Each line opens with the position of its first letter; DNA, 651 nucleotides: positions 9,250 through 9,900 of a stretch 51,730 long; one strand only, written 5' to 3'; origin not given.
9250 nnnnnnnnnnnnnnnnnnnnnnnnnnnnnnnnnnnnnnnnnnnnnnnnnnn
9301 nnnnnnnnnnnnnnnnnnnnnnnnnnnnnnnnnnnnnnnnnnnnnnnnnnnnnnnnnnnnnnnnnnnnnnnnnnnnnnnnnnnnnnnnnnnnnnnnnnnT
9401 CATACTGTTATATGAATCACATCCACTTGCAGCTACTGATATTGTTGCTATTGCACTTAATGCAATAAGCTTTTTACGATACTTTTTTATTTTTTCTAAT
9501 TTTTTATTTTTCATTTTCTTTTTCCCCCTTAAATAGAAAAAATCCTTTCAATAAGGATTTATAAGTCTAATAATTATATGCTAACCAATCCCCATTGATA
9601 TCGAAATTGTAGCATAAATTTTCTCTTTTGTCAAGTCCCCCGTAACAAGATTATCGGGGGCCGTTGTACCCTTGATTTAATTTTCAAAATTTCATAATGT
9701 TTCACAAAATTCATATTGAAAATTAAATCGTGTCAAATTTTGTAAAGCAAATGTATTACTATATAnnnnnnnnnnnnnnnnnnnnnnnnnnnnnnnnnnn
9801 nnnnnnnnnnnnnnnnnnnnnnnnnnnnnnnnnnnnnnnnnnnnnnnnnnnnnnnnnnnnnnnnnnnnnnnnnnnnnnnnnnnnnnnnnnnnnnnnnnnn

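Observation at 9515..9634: Conserved terminator-containing 5' leader shared by two secreted-protein genes (twin at 18713-18828): candidate new cis-regulatory RNA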

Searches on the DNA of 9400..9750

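Call 5: search_rna_families(source=window, start=9400, end=9750, threshold=evalue, max_evalue=10, show_alignments=3)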
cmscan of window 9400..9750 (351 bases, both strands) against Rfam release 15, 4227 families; matches with E-value up to 10: 8.
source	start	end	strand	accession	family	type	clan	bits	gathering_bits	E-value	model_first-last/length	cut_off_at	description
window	9442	9496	-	RF03055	RAGATH-30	Gene; sRNA;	-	23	59.5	0.028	1-59/59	no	RAGATH-30 RNA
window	9527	9565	+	RF01359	CRISPR-DR46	Gene; CRISPR;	-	18.9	50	2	1-38/38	no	CRISPR RNA direct repeat element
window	9672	9736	-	RF00727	bantam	Gene; miRNA;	CL00091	17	61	1.7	1-82/82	no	bantam microRNA precursor family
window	9512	9558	-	RF02980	freshwater-2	Cis-reg;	-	16.3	49.9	3.9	1-84/84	no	freshwater-2 RNA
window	9670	9733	+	RF03585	mir-3938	Gene; miRNA;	-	15.5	94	2.4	1-88/88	no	mir-3938 microRNA precursor family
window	9591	9743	-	RF01578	RUF1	Gene; sRNA;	-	15.2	70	1.5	1-264/264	no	Plasmodium RNA of unkown function RUF1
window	9509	9570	-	RF00736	mir-320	Gene; miRNA;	-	13.2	55.5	3.5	1-76/76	no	mir-320 microRNA precursor family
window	9511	9545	-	RF02444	SpR10_sRNA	Gene; sRNA;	-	12.3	50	8.1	1-47/47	no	Streptococcus sRNA SpR10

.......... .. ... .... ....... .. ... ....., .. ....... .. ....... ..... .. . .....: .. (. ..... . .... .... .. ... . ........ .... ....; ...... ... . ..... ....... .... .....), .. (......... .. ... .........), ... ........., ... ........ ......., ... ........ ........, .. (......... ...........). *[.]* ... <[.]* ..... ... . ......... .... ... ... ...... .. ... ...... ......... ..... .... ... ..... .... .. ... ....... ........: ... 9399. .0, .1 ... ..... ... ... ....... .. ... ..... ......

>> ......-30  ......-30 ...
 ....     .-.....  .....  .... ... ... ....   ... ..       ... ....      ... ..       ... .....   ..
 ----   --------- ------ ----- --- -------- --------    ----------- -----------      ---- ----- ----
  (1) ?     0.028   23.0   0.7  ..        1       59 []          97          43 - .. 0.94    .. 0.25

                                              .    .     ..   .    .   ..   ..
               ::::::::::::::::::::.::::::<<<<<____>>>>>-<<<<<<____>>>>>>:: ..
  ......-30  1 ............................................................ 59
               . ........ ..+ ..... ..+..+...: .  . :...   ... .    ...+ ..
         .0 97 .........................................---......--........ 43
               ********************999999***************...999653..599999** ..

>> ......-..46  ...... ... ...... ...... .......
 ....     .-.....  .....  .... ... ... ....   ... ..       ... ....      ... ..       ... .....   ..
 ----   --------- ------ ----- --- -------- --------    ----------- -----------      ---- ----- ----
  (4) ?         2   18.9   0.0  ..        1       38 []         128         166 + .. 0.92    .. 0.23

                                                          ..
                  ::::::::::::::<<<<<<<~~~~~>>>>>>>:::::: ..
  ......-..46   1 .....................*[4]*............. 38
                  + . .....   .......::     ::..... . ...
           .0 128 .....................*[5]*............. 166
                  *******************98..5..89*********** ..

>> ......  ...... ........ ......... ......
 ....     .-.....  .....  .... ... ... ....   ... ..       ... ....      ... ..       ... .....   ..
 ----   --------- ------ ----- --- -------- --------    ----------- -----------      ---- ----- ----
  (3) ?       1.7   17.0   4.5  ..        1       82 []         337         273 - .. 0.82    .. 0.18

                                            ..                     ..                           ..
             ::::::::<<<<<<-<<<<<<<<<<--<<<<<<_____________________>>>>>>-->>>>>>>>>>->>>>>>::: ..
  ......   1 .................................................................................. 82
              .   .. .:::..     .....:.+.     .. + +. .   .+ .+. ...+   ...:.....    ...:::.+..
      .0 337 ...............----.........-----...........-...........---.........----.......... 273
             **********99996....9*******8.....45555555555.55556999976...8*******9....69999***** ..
